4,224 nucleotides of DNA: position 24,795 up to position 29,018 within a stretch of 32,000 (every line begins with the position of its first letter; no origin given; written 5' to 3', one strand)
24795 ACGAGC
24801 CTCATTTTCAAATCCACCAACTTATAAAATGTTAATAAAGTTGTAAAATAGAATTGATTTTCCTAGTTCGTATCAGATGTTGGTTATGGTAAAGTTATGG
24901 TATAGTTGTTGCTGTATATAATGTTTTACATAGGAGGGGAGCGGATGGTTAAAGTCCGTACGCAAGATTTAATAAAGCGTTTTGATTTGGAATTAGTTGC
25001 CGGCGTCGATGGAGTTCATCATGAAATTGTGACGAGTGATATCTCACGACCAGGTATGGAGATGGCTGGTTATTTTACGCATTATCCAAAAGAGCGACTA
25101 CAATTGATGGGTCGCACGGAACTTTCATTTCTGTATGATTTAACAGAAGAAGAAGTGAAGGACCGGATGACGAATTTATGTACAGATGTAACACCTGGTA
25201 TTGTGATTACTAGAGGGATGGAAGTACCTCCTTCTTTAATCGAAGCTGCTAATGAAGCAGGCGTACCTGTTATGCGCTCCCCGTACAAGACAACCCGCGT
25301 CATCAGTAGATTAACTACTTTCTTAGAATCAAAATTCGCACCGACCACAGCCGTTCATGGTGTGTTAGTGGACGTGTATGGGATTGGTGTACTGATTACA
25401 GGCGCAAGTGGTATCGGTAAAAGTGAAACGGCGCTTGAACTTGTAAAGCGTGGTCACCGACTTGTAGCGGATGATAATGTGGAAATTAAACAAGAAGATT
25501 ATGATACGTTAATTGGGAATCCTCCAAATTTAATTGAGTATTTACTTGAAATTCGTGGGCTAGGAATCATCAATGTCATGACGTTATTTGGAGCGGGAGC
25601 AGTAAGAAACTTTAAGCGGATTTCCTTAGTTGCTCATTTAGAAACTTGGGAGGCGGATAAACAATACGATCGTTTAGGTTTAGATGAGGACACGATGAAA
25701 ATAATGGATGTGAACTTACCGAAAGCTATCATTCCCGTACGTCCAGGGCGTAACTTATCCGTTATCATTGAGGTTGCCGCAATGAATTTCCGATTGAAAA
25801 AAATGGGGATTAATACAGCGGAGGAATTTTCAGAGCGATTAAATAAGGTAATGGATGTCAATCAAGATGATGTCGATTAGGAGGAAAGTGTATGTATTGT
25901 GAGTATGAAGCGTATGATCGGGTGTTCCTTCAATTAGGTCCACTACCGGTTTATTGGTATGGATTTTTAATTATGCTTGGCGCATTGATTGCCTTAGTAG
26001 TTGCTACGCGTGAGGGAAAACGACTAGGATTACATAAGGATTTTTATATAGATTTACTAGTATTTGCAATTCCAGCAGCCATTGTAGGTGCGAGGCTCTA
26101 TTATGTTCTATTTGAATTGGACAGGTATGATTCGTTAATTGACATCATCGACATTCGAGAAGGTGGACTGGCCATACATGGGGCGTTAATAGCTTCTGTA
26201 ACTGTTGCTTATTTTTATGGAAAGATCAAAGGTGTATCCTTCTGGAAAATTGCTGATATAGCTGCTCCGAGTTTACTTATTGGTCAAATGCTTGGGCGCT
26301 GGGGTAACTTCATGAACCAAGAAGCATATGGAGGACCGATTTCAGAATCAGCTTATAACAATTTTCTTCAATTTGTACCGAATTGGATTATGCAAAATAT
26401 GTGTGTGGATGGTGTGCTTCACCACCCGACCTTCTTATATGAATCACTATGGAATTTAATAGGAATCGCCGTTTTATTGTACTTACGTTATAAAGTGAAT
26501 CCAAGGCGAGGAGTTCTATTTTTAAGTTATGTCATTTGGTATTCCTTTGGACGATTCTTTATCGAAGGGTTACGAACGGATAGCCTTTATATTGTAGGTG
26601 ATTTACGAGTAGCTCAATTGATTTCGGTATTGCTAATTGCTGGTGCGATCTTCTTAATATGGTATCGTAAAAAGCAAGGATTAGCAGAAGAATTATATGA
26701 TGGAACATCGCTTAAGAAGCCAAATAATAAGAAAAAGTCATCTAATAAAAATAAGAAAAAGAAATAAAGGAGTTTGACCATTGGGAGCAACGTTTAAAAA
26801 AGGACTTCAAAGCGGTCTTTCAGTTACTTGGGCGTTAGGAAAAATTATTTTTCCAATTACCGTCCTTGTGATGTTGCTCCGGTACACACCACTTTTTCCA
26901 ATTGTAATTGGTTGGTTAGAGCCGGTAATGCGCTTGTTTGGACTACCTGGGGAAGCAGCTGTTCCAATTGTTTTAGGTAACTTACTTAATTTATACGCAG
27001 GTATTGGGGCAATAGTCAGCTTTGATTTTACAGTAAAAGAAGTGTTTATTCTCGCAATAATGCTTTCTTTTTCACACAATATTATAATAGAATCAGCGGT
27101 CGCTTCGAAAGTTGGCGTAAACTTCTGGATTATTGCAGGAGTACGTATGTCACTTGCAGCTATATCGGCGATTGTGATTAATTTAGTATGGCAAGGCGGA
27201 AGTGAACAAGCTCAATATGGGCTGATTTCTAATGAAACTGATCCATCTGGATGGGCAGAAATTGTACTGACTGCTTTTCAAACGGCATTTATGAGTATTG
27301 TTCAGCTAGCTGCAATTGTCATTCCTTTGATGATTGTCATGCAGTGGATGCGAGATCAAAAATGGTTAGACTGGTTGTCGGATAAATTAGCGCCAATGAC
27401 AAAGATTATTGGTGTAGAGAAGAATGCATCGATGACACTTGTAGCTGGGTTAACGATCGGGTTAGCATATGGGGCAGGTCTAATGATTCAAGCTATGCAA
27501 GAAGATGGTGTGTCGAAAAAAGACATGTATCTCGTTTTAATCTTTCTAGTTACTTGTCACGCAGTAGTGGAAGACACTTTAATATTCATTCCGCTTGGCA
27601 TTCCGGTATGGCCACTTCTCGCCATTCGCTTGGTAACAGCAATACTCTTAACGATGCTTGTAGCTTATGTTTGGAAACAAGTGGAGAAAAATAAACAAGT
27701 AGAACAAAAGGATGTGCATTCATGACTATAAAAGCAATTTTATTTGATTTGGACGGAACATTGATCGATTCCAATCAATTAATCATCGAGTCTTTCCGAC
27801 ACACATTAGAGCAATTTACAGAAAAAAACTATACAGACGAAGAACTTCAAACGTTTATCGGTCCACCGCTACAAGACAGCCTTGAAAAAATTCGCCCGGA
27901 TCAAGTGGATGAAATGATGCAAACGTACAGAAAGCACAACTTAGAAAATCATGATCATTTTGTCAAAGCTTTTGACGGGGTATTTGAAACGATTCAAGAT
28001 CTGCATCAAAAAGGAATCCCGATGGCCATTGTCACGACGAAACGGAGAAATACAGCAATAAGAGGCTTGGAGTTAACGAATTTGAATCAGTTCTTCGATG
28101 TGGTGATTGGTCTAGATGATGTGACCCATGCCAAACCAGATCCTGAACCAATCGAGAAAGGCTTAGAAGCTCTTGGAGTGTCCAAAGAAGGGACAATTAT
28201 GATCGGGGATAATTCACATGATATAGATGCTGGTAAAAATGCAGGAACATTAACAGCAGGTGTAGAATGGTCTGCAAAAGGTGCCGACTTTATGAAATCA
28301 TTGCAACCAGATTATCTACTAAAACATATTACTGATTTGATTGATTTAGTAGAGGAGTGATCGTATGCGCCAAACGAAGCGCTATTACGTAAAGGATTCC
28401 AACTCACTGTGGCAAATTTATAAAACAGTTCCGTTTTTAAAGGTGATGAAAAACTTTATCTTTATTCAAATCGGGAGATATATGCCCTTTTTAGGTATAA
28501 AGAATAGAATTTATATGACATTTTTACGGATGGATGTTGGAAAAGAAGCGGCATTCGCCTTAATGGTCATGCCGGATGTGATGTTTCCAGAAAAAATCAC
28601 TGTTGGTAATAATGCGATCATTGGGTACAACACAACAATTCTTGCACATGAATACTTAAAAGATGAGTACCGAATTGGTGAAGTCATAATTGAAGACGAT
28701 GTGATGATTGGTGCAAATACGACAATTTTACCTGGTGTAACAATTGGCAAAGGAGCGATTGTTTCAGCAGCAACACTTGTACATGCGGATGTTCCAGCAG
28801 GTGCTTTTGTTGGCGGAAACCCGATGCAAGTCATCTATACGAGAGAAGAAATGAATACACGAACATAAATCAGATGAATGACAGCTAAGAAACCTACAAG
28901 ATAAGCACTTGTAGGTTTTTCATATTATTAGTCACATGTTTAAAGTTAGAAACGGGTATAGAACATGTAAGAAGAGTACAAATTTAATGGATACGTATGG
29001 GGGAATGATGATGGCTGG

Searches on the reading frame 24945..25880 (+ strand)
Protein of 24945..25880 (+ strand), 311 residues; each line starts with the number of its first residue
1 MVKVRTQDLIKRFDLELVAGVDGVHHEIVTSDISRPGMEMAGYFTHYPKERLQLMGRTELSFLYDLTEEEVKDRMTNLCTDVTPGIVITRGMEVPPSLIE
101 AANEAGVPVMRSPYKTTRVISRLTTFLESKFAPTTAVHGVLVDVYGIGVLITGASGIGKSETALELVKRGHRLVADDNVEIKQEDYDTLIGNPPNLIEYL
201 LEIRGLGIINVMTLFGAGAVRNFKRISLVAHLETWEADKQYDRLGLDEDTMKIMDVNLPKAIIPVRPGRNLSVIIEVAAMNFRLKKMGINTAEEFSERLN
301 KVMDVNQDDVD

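Call 12: find_encoding_contigs(protein=window:24945-25880:+, flank=3000, max_places=10)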
Protein window:24945-25880:+ (311 aa): no gene with exactly this product is on record in the collection.

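Call 14: find_homologous_proteins(query=window:24945-25880:+, max_evalue=1e-80)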
Query window:24945-25880:+ (311 aa): 5581 proteins with E <= 1e-80 among 8000 candidates; the best 120 are listed.
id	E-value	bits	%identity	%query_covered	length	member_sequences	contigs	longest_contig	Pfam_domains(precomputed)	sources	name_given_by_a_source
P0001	2.1e-200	682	100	100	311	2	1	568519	PF02603.22,PF07085.18,PF07475.18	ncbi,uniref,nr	ncbi:HPr(Ser) kinase/phosphatase [Halalkalibacillus halophilus]|uniref:HPr(Ser) kinase/phosphatase n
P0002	9.8e-180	614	88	100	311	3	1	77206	PF02603.22,PF07085.18,PF07475.18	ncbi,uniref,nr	ncbi:HPr(Ser) kinase/phosphatase [Alkalibacillus haloalkaliphilus]|uniref:HPr(Ser) kinase/phosphatas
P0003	4.8e-179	612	88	100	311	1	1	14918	PF02603.22,PF07085.18,PF07475.18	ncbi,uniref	ncbi:HPr(Ser) kinase/phosphatase [Alkalibacillus silvisoli]|uniref:HPr kinase/phosphorylase n=1 Tax=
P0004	7.7e-179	611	88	100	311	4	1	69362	PF02603.22,PF07085.18,PF07475.18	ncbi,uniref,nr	ncbi:HPr kinase/phosphorylase [Alkalibacillus filiformis]|uniref:HPr kinase/phosphorylase n=1 Tax=Al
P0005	3.1e-178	609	89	100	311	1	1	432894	PF02603.22,PF07085.18,PF07475.18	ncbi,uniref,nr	ncbi:HPr(Ser) kinase/phosphatase [Alkalibacillus aidingensis]|uniref:HPr(Ser) kinase/phosphatase n=1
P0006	3.0e-174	596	86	100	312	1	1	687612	PF02603.22,PF07085.18,PF07475.18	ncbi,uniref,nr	ncbi:HPr kinase/phosphorylase [Halalkalibacillus sediminis]|uniref:HPr kinase/phosphorylase n=2 Tax=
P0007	3.0e-174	596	86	100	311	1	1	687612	PF02603.22,PF07085.18,PF07475.18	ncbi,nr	ncbi:HPr(Ser) kinase/phosphatase [Halalkalibacillus sediminis]|nr:HPr(Ser) kinase/phosphatase [Halal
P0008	3.4e-174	596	85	100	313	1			PF02603.22,PF07475.18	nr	nr:HPr(Ser) kinase/phosphatase [Alkalibacillus salilacus]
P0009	9.5e-174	595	85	100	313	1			PF02603.22,PF07475.18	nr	nr:HPr(Ser) kinase/phosphatase [Alkalibacillus almallahensis]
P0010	1.1e-173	594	85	100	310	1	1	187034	PF02603.22,PF07475.18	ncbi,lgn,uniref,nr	ncbi:HPr(Ser) kinase/phosphatase [Alkalibacillus salilacus]|uniref:HPr kinase/phosphorylase n=1 Tax=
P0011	3.0e-173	593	85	100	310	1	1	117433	PF02603.22,PF07475.18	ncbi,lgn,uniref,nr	ncbi:HPr(Ser) kinase/phosphatase [Alkalibacillus almallahensis]|uniref:HPr(Ser) kinase/phosphatase n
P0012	3.9e-173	593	85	100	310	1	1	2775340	PF02603.22,PF07475.18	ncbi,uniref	ncbi:HPr(Ser) kinase/phosphatase [Alkalibacillus sp. S2W]|uniref:HPr(Ser) kinase/phosphatase n=1 Tax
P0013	4.7e-173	592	85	100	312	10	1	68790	PF02603.22,PF07085.18,PF07475.18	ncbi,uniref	ncbi:HPr(Ser) kinase/phosphatase [Piscibacillus sp. B03]|uniref:HPr(Ser) kinase/phosphatase n=1 Tax=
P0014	6.9e-171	585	86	98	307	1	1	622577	PF02603.22,PF07085.18,PF07475.18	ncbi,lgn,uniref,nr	ncbi:HPr(Ser) kinase/phosphatase [Aquisalibacillus elongatus]|uniref:HPr kinase/phosphorylase n=1 Ta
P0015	1.2e-167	575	84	100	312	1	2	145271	PF02603.22,PF07085.18,PF07475.18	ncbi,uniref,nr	ncbi:HPr(Ser) kinase/phosphatase [Tenuibacillus multivorans]|uniref:HPr kinase/phosphorylase n=1 Tax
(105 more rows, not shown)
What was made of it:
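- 24932..24947 (+): hprK ribosome-binding site (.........) and ATG start codon at 24945. The product is 100% identical to H. halophilus HPr kinase/phosphatase (call 14).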

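Call 20: find_encoding_contigs(protein=P0006, flank=10000, max_places=3)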
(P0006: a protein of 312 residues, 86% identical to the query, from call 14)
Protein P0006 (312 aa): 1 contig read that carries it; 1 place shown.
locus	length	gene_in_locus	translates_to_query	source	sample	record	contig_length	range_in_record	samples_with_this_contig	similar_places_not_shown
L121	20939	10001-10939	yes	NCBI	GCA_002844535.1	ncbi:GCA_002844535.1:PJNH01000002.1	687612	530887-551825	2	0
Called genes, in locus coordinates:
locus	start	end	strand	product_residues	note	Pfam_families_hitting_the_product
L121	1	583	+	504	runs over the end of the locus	PF22694:CtpB_N-like, PF00595:PDZ, PF13180:PDZ_2, PF17820:PDZ_6, PF03572:Peptidase_S41, PF01471:PG_binding_1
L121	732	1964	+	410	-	PF17820:PDZ_6 (weak)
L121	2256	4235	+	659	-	PF00270:DEAD (faint), PF04851:ResIII, PF17757:UvrB_inter, PF27431:UvrB_3rd, PF00271:Helicase_C, PF12344:UvrB, PF02151:UVR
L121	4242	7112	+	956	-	PF00005:ABC_tran (faint), PF02463:SMC_N (faint), PF03193:RsgA_GTPase (faint), PF13191:AAA_16 (faint), PF13304:AAA_21 (faint), PF13476:AAA_23 (faint), PF17760:UvrA_inter, PF17755:UvrA_DNA-bind, +3 more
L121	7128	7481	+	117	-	PF08830:DUF1806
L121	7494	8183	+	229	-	PF02585:PIG-L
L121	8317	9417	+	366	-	PF22746:SHOCT-like_DUF2089-C, PF13349:DUF4097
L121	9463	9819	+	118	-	PF04020:Phage_holin_4_2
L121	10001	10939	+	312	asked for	PF02603:Hpr_kinase_N, PF07085:DRTGG (weak), PF07475:Hpr_kinase_C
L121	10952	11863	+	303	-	PF01790:LGT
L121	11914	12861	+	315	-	PF07670:Gate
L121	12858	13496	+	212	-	PF00702:Hydrolase, PF12710:HAD, PF13419:HAD_2, PF13242:Hydrolase_like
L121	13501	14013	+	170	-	PF25087:GMPPB_C (faint), PF25084:LbH_EIF2B (weak), PF00132:Hexapep, PF14602:Hexapep_2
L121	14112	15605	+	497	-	PF00370:FGGY_N, PF02782:FGGY_C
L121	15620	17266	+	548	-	PF00890:FAD_binding_2 (faint), PF01266:DAO, PF13450:NAD_binding_8 (faint), PF16901:DAO_C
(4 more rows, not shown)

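Call 21: find_encoding_contigs(protein=P0012, flank=10000, max_places=3)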
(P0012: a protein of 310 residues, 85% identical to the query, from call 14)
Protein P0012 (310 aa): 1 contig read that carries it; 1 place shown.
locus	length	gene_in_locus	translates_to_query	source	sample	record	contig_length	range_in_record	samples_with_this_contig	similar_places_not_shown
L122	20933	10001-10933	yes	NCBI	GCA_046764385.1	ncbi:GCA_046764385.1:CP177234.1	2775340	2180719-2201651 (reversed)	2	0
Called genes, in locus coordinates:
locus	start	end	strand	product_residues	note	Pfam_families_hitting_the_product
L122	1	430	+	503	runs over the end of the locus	PF22694:CtpB_N-like, PF00595:PDZ, PF13180:PDZ_2, PF17820:PDZ_6, PF03572:Peptidase_S41, PF01471:PG_binding_1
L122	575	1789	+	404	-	-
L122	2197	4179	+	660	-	PF00270:DEAD (faint), PF04851:ResIII, PF17757:UvrB_inter, PF27431:UvrB_3rd, PF00271:Helicase_C, PF12344:UvrB, PF02151:UVR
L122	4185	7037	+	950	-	PF00005:ABC_tran (faint), PF02463:SMC_N (faint), PF03193:RsgA_GTPase (faint), PF13191:AAA_16 (faint), PF13304:AAA_21 (faint), PF13555:AAA_29 (faint), PF17760:UvrA_inter, PF17755:UvrA_DNA-bind, +2 more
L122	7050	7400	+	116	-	PF08830:DUF1806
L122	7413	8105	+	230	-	PF02585:PIG-L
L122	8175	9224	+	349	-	PF22746:SHOCT-like_DUF2089-C (weak), PF13349:DUF4097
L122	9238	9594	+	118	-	PF04020:Phage_holin_4_2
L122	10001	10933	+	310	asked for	PF02603:Hpr_kinase_N, PF07475:Hpr_kinase_C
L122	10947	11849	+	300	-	PF01790:LGT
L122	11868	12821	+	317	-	PF07670:Gate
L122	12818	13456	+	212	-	PF00702:Hydrolase, PF03031:NIF (faint), PF08282:Hydrolase_3 (faint), PF12710:HAD, PF13419:HAD_2, PF13242:Hydrolase_like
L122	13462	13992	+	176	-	PF25087:GMPPB_C (faint), PF25084:LbH_EIF2B (weak), PF00132:Hexapep, PF14602:Hexapep_2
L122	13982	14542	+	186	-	PF04309:G3P_antiterm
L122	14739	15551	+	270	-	PF00230:MIP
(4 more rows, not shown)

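Call 22: find_encoding_contigs(protein=P0001, flank=10000, max_places=5)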
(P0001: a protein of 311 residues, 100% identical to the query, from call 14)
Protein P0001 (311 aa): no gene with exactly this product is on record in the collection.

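Call 44: find_encoding_contigs(protein=P0005, flank=10000, max_places=2)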
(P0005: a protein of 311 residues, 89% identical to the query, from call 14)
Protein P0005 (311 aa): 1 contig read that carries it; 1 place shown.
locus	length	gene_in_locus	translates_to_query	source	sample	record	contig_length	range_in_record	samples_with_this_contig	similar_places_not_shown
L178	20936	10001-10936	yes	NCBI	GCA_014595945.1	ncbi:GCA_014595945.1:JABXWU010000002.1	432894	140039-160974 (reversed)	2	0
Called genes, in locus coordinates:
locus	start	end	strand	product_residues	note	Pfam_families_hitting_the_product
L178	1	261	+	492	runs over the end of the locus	PF22694:CtpB_N-like, PF00595:PDZ, PF13180:PDZ_2, PF17820:PDZ_6, PF03572:Peptidase_S41, PF01471:PG_binding_1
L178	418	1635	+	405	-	-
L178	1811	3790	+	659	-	PF00270:DEAD (faint), PF04851:ResIII, PF17757:UvrB_inter, PF27431:UvrB_3rd, PF00271:Helicase_C, PF12344:UvrB, PF02151:UVR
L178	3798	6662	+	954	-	PF00005:ABC_tran (faint), PF02463:SMC_N (faint), PF03193:RsgA_GTPase (faint), PF13191:AAA_16 (faint), PF13304:AAA_21 (faint), PF13476:AAA_23 (faint), PF17760:UvrA_inter, PF17755:UvrA_DNA-bind, +5 more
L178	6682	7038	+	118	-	PF08830:DUF1806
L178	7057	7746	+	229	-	PF02585:PIG-L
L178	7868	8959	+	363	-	PF22746:SHOCT-like_DUF2089-C (weak), PF13349:DUF4097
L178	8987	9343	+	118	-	PF04020:Phage_holin_4_2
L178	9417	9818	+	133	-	-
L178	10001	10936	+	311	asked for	PF02603:Hpr_kinase_N, PF07085:DRTGG (weak), PF07475:Hpr_kinase_C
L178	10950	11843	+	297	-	PF01790:LGT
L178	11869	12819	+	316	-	PF07670:Gate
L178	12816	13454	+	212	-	PF00702:Hydrolase, PF08282:Hydrolase_3 (faint), PF12710:HAD, PF13419:HAD_2, PF13242:Hydrolase_like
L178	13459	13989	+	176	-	PF00132:Hexapep, PF14602:Hexapep_2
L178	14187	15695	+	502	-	PF00370:FGGY_N, PF02782:FGGY_C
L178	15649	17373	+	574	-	PF00890:FAD_binding_2 (faint), PF01266:DAO, PF16901:DAO_C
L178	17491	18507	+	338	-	PF00515:TPR_1 (faint), PF07719:TPR_2 (faint), PF13432:TPR_16 (faint), PF21545:T7SS_EccA1_N (faint), PF13174:TPR_6 (faint), PF13424:TPR_12 (faint), PF13428:TPR_14 (faint), PF14559:TPR_19 (weak), +2 more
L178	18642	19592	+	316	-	PF00890:FAD_binding_2 (faint), PF01134:GIDA (faint), PF01266:DAO (faint), PF07992:Pyr_redox_2, PF12831:FAD_oxidored (weak), PF13450:NAD_binding_8 (weak), PF13738:Pyr_redox_3, PF00070:Pyr_redox, +1 more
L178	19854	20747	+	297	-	PF03668:RapZ-like_N, PF22740:PapZ_C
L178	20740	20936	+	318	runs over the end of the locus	PF01933:CofD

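Call 45: find_encoding_contigs(protein=P0002, flank=10000, max_places=2)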
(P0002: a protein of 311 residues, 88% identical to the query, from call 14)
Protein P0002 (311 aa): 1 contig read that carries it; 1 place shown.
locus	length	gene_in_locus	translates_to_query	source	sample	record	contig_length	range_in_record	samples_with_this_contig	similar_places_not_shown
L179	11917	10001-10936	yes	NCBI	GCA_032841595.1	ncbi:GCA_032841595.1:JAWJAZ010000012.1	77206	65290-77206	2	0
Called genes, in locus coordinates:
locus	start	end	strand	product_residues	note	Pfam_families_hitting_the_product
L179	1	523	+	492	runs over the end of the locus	PF22694:CtpB_N-like, PF00595:PDZ, PF13180:PDZ_2, PF17820:PDZ_6, PF03572:Peptidase_S41, PF01471:PG_binding_1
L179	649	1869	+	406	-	-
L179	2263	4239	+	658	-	PF00270:DEAD (faint), PF04851:ResIII, PF17757:UvrB_inter, PF27431:UvrB_3rd, PF00271:Helicase_C, PF12344:UvrB, PF02151:UVR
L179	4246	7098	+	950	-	PF00005:ABC_tran (faint), PF02463:SMC_N (faint), PF03193:RsgA_GTPase (faint), PF13304:AAA_21 (faint), PF13476:AAA_23 (faint), PF13555:AAA_29 (faint), PF17760:UvrA_inter, PF17755:UvrA_DNA-bind, +1 more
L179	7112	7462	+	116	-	PF08830:DUF1806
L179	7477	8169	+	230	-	PF02585:PIG-L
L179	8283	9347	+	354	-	PF22746:SHOCT-like_DUF2089-C, PF13349:DUF4097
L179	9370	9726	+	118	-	PF04020:Phage_holin_4_2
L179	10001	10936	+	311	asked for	PF02603:Hpr_kinase_N, PF07085:DRTGG (weak), PF07475:Hpr_kinase_C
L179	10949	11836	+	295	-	PF01790:LGT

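Call 78: find_encoding_contigs(protein=P0014, flank=10000, max_places=2)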
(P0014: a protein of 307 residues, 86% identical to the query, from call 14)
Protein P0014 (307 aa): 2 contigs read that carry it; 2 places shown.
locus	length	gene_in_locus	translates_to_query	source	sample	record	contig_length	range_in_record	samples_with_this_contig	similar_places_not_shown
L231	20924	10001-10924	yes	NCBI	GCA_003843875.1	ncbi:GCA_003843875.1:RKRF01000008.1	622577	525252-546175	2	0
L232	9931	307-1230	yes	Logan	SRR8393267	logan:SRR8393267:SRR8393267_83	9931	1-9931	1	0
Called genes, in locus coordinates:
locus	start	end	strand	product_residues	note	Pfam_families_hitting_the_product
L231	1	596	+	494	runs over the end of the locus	PF22694:CtpB_N-like, PF00595:PDZ, PF13180:PDZ_2, PF17820:PDZ_6, PF03572:Peptidase_S41, PF01471:PG_binding_1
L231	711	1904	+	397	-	PF17820:PDZ_6 (weak)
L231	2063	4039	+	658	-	PF00270:DEAD (faint), PF04851:ResIII, PF17757:UvrB_inter, PF27431:UvrB_3rd, PF00271:Helicase_C, PF12344:UvrB, PF02151:UVR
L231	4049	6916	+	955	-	PF00005:ABC_tran (faint), PF02463:SMC_N (faint), PF03193:RsgA_GTPase (faint), PF13191:AAA_16 (faint), PF13304:AAA_21 (faint), PF13555:AAA_29 (faint), PF17760:UvrA_inter, PF17755:UvrA_DNA-bind, +1 more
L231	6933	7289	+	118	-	PF08830:DUF1806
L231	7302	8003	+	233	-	PF02585:PIG-L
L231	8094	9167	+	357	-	PF22746:SHOCT-like_DUF2089-C, PF13349:DUF4097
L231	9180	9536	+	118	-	PF04020:Phage_holin_4_2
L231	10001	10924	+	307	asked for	PF02603:Hpr_kinase_N, PF07085:DRTGG (weak), PF07475:Hpr_kinase_C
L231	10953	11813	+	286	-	PF01790:LGT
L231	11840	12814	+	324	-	PF07670:Gate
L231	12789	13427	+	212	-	PF00702:Hydrolase, PF08282:Hydrolase_3 (faint), PF12710:HAD, PF13419:HAD_2, PF13242:Hydrolase_like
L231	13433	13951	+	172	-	PF00132:Hexapep, PF14602:Hexapep_2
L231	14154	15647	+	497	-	PF00370:FGGY_N, PF02782:FGGY_C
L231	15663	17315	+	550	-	PF00890:FAD_binding_2 (faint), PF01266:DAO, PF12831:FAD_oxidored (faint), PF16901:DAO_C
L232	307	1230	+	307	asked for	PF02603:Hpr_kinase_N, PF07085:DRTGG (weak), PF07475:Hpr_kinase_C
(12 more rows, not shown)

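Call 94: find_homologous_proteins(query=L178:9417-9815:+, max_evalue=0.001)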
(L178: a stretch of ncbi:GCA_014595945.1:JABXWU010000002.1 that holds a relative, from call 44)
Query L178:9417-9815:+ (133 aa): 1 proteins with E <= 0.001 among 1706 candidates.
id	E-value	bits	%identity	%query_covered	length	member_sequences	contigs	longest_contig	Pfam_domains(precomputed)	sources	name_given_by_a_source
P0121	4.1e-4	38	52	49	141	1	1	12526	-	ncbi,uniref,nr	ncbi:hypothetical protein B296_00036540 [Ensete ventricosum]|uniref:Uncharacterized protein n=1 Tax=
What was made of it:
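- Tried and rejected: The A. aidingensis array ORF was searched in the same way and gave only a spurious plant hit, so that array is also locus-specific (call 94).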

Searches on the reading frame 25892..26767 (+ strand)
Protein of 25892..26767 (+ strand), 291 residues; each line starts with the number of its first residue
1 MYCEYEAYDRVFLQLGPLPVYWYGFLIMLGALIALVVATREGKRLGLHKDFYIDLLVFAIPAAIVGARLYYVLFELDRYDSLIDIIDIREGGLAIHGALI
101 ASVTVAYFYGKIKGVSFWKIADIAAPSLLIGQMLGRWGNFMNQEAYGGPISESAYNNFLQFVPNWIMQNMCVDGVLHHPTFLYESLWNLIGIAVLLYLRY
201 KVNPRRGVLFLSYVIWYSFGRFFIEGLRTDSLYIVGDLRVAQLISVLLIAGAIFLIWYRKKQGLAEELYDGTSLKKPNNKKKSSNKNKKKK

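Call 32: find_encoding_contigs(protein=window:25892-26767:+, flank=3000, max_places=6)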
Protein window:25892-26767:+ (291 aa): 1 contig read that carries it; 1 place shown.
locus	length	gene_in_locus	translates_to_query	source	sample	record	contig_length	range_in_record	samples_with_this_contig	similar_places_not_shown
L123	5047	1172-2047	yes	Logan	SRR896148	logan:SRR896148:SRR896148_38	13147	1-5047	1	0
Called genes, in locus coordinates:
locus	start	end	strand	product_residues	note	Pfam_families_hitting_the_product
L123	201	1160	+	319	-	PF02603:Hpr_kinase_N, PF07085:DRTGG (weak), PF07475:Hpr_kinase_C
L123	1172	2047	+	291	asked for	PF01790:LGT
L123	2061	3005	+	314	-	PF07670:Gate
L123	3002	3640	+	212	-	PF00702:Hydrolase, PF08282:Hydrolase_3 (faint), PF12710:HAD, PF13419:HAD_2, PF13242:Hydrolase_like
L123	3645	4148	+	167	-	PF25087:GMPPB_C (faint), PF00132:Hexapep, PF14602:Hexapep_2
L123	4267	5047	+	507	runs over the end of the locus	PF00370:FGGY_N, PF02782:FGGY_C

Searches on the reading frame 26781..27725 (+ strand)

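Call 91: search_protein_families(library=pfam, proteins=[window:26781-27725:+], max_evalue=0.00001)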
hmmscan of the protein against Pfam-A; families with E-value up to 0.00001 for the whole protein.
window:26781-27725:+ (314 aa): 1 family
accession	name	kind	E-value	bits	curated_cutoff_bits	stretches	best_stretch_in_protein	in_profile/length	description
PF07670.19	Gate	-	1.4e-21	77.3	29.6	2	18-101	3-90/104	Nucleoside recognition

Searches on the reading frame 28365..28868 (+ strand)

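Call 91: search_protein_families(library=pfam, proteins=[window:28365-28868:+], max_evalue=0.00001)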
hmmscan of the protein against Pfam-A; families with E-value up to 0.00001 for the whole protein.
window:28365-28868:+ (167 aa): 2 families
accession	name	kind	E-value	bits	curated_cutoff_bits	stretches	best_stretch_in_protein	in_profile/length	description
PF00132.30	Hexapep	-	4.8e-15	54.9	27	1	107-136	2-31/36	Bacterial transferase hexapeptide (six repeats)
PF14602.12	Hexapep_2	-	1.5e-08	34.7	27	1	107-135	2-28/34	Hexapeptide repeat of succinyl-transferase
